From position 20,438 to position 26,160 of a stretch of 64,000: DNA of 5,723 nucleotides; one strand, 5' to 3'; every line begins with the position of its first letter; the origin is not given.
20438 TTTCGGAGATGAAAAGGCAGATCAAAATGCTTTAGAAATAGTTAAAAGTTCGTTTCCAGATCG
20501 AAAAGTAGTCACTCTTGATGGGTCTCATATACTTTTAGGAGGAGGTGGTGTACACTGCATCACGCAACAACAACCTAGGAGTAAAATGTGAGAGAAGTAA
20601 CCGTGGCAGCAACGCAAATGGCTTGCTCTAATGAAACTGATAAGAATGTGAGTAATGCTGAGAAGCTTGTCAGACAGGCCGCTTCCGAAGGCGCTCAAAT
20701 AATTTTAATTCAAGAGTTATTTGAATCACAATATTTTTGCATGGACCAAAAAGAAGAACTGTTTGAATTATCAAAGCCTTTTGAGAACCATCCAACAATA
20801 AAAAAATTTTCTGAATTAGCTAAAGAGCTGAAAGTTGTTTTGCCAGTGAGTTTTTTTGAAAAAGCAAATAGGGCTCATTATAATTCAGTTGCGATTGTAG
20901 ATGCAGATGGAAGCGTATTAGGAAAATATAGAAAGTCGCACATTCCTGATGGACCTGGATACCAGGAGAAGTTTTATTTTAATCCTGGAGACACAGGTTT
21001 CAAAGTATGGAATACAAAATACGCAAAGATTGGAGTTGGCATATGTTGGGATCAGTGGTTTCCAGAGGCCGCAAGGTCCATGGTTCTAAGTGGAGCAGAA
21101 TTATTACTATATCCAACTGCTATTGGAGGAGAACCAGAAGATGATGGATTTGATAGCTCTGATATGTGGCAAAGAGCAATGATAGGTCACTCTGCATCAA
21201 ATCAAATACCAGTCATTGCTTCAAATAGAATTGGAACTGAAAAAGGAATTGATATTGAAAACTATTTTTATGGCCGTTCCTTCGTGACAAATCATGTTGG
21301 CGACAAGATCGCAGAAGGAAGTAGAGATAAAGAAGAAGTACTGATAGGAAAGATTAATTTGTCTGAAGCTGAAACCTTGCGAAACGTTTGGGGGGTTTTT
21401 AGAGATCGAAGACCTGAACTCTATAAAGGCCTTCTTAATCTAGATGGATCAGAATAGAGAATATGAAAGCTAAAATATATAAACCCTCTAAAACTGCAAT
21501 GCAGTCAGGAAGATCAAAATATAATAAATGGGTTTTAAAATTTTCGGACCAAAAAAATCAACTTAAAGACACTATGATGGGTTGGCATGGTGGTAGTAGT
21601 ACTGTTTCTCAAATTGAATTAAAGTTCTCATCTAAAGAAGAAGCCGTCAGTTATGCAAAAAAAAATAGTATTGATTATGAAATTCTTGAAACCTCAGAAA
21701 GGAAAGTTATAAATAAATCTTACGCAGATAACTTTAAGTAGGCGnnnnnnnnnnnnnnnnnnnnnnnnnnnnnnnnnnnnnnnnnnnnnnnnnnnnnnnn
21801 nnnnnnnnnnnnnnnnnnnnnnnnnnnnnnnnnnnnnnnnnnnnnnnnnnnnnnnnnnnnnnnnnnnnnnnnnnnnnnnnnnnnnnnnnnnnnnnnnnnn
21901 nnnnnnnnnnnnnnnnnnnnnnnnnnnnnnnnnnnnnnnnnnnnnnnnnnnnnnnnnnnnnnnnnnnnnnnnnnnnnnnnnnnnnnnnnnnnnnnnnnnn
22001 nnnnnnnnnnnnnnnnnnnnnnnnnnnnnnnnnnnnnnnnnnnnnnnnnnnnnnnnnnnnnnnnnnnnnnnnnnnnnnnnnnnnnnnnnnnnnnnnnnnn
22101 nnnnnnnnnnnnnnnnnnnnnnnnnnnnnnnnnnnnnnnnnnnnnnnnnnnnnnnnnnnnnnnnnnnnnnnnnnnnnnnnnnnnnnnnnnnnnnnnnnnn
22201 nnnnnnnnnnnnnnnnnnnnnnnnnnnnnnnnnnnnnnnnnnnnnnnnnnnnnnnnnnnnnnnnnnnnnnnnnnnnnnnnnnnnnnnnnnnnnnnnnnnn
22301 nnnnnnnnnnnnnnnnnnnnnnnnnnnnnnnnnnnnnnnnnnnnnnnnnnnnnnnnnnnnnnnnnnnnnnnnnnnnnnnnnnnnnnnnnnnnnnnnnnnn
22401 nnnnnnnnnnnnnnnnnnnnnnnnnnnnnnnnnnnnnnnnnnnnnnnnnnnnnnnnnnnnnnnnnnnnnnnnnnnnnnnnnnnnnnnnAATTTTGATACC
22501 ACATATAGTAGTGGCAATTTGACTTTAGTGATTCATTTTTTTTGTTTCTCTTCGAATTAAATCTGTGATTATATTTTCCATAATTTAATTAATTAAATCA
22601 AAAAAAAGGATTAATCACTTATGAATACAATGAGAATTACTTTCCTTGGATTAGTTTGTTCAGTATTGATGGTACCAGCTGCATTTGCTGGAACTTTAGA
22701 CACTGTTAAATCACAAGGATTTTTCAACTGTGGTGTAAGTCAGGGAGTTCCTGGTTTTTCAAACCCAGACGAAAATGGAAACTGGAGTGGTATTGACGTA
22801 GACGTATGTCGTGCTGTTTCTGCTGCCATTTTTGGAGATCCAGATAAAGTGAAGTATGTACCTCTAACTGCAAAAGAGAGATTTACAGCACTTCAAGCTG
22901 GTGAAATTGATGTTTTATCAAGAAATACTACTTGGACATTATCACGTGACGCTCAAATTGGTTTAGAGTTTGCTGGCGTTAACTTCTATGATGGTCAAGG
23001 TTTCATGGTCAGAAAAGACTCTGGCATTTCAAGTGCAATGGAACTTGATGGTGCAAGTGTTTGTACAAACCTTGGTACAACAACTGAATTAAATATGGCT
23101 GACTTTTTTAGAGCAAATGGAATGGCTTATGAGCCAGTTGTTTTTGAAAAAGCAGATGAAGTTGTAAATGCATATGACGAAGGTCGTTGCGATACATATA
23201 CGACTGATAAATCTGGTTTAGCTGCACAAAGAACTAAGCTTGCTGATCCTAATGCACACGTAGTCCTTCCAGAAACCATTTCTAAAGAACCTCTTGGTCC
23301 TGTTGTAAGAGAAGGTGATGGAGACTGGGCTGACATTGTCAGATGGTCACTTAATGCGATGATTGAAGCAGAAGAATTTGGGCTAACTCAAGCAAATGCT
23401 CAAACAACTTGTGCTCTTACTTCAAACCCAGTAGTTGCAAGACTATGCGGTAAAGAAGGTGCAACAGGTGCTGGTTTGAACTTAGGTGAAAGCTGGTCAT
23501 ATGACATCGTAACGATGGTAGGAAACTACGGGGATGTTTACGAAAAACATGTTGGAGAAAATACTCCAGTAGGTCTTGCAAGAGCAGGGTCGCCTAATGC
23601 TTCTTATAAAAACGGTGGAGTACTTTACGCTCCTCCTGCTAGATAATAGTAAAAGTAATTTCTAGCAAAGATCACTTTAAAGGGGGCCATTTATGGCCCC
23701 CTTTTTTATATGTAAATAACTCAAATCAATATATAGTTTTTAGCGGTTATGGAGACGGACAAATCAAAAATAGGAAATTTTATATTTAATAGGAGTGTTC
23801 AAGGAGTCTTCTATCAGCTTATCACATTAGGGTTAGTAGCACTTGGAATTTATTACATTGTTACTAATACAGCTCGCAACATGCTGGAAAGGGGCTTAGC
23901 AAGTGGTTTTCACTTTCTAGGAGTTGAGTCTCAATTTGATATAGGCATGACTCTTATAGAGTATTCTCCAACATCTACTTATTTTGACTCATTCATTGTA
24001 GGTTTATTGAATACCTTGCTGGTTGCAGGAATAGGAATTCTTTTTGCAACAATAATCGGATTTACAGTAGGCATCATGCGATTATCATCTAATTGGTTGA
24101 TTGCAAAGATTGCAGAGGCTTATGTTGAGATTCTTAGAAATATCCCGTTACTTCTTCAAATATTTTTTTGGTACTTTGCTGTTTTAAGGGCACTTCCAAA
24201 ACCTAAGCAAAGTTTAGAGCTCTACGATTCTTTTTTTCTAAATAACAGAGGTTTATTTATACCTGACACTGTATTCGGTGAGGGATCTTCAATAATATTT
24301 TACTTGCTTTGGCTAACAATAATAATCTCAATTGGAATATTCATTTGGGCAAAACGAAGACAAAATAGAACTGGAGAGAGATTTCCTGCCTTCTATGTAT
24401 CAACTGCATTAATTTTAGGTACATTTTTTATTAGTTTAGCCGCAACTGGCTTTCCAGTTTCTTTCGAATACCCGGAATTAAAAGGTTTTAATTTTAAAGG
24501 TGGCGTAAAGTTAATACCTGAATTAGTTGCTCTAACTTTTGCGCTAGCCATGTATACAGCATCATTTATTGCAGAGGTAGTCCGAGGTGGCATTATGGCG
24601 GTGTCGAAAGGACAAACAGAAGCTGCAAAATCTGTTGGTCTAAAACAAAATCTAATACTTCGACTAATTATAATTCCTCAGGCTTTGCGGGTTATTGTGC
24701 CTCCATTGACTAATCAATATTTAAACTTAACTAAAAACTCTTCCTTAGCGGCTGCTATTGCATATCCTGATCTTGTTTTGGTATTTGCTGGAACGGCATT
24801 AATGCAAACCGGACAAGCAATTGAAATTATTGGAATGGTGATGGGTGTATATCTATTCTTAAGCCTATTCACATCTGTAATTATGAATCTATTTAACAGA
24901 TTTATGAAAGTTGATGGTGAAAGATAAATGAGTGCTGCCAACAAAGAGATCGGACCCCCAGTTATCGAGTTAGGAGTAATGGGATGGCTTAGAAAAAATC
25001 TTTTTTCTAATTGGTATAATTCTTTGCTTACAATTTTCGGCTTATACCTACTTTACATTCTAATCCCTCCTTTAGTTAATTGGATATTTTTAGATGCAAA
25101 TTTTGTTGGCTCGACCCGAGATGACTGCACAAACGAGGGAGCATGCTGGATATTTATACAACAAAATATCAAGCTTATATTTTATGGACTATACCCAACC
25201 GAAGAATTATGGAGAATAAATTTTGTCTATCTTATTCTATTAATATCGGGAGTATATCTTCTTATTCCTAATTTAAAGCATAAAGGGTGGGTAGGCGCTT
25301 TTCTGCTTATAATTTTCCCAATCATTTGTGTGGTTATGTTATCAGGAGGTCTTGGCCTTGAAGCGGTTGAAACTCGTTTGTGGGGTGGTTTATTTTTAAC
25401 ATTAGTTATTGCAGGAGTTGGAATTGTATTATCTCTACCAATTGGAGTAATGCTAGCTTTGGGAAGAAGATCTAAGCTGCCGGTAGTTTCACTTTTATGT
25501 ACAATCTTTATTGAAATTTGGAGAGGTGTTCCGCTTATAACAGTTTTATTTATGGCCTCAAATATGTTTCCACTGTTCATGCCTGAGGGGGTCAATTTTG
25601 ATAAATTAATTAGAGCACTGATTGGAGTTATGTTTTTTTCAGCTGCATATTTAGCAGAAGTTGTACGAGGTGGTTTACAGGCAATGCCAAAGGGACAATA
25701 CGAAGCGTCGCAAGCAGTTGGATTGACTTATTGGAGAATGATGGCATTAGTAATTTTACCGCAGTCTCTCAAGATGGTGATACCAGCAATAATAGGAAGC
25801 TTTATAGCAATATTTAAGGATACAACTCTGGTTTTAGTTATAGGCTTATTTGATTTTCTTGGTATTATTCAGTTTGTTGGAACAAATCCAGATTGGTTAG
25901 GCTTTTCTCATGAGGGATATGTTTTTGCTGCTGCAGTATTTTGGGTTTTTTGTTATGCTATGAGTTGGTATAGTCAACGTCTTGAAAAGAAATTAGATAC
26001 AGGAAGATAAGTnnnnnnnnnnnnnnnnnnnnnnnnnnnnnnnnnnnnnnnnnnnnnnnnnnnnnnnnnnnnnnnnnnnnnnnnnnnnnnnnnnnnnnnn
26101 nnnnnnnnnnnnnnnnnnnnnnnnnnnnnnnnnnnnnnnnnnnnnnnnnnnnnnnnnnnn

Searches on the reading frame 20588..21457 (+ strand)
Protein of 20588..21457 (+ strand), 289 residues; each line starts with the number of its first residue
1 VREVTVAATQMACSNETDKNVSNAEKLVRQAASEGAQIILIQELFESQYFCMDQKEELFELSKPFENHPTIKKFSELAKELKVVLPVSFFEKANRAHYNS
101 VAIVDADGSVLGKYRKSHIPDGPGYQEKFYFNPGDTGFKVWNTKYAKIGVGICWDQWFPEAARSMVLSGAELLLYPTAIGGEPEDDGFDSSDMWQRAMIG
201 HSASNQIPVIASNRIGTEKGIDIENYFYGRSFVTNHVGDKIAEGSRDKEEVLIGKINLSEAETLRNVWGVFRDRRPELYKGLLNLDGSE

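Call 82: search_protein_families(library=pfam, proteins=[window:20588-21457:+], max_evalue=0.00001)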
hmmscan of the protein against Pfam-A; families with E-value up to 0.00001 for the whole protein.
window:20588-21457:+ (289 aa): 1 family
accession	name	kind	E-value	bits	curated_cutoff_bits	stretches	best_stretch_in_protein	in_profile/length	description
PF00795.27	CN_hydrolase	-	9.8e-51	173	23.2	1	5-265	1-255/256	Carbon-nitrogen hydrolase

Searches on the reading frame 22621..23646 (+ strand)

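Call 82: search_protein_families(library=pfam, proteins=[window:22621-23646:+], max_evalue=0.00001)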
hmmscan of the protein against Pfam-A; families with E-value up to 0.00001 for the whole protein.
window:22621-23646:+ (341 aa): 1 family
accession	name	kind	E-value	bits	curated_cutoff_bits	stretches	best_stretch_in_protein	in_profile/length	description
PF00497.25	SBP_bac_3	-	5.5e-17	62.2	26.4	1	36-252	2-121/132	Bacterial extracellular solute-binding proteins, family 3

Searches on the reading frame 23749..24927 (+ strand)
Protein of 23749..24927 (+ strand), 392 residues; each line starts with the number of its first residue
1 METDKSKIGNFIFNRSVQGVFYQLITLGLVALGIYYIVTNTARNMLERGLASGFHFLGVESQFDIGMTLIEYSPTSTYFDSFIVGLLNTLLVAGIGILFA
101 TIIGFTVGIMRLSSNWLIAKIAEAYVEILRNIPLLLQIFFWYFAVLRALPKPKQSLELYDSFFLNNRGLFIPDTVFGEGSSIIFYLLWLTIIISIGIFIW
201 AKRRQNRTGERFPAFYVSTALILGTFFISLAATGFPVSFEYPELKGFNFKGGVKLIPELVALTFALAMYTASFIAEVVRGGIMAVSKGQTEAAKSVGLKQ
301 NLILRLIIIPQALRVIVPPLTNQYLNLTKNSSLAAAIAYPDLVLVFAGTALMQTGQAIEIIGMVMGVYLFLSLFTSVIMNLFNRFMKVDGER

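Call 53: search_protein_families(library=pfam, proteins=[window:23749-24927:+], max_evalue=0.00001)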
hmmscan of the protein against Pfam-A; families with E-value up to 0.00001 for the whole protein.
window:23749-24927:+ (392 aa): 1 family
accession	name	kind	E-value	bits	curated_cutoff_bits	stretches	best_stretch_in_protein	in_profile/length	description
PF00528.27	BPD_transp_1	-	3.6e-11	43.6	26.4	1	260-386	54-182/184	Binding-protein-dependent transport system inner membrane component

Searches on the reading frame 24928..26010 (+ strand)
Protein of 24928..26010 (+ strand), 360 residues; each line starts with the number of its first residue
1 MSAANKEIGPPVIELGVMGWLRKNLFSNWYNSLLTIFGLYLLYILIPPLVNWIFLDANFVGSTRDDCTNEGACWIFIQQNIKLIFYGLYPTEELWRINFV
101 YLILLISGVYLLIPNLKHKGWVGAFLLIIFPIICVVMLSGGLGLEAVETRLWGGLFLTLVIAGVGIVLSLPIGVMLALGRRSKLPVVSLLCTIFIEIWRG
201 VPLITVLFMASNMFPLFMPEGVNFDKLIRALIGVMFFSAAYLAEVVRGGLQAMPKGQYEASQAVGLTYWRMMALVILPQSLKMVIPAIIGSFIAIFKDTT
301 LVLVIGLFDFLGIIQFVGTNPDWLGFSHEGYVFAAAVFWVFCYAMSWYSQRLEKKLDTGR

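Call 82: search_protein_families(library=pfam, proteins=[window:24928-26010:+], max_evalue=0.00001)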
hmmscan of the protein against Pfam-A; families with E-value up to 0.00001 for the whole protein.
window:24928-26010:+ (360 aa): 1 family
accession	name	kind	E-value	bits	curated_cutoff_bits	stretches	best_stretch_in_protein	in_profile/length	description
PF00528.27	BPD_transp_1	-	1.9e-21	77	26.4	1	170-356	2-182/184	Binding-protein-dependent transport system inner membrane component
